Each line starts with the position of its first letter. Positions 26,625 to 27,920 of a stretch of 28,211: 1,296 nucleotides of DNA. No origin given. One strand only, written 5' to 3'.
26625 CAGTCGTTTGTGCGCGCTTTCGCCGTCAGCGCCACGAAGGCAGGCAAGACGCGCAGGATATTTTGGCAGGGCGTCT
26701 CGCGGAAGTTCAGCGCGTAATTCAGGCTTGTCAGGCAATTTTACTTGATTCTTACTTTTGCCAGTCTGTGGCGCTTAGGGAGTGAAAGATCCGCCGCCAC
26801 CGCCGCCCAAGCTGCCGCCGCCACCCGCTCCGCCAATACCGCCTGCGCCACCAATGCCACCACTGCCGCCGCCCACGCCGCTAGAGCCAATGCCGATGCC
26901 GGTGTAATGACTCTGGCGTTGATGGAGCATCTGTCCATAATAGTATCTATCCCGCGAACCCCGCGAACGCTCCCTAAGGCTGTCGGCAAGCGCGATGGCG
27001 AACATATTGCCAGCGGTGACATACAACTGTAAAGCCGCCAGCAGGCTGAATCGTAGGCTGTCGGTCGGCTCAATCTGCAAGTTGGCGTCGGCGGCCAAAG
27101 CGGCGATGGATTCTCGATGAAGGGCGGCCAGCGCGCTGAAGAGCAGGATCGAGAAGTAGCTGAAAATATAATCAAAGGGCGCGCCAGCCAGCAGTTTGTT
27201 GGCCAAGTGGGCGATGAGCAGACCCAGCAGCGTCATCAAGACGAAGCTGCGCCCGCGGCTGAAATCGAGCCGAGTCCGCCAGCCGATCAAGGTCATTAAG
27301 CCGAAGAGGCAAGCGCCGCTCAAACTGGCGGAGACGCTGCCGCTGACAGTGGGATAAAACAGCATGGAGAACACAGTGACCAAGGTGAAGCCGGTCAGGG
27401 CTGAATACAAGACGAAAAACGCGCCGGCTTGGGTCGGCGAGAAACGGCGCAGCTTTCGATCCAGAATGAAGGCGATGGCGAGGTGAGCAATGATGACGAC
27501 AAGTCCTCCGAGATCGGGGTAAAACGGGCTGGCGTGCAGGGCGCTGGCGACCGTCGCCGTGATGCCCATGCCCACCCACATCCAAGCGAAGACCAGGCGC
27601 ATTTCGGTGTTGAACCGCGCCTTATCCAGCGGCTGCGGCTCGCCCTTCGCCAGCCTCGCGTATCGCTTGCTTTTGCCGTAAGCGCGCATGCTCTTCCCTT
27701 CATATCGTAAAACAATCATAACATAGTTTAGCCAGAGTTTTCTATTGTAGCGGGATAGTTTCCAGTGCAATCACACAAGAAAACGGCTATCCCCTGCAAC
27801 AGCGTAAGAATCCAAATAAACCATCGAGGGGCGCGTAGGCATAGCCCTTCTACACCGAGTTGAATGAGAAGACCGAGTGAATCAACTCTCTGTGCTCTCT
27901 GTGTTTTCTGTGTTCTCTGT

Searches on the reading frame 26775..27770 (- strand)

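Call 64: search_protein_families(library=pfam, proteins=[window:26775-27770:-], max_evalue=0.00001)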
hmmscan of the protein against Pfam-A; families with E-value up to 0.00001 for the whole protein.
window:26775-27770:- (331 aa): 1 family
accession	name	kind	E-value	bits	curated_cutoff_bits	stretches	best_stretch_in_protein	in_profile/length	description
PF01027.25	Bax1-I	-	6.3e-24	85.3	34.1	1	57-258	4-201/207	Inhibitor of apoptosis-promoting Bax1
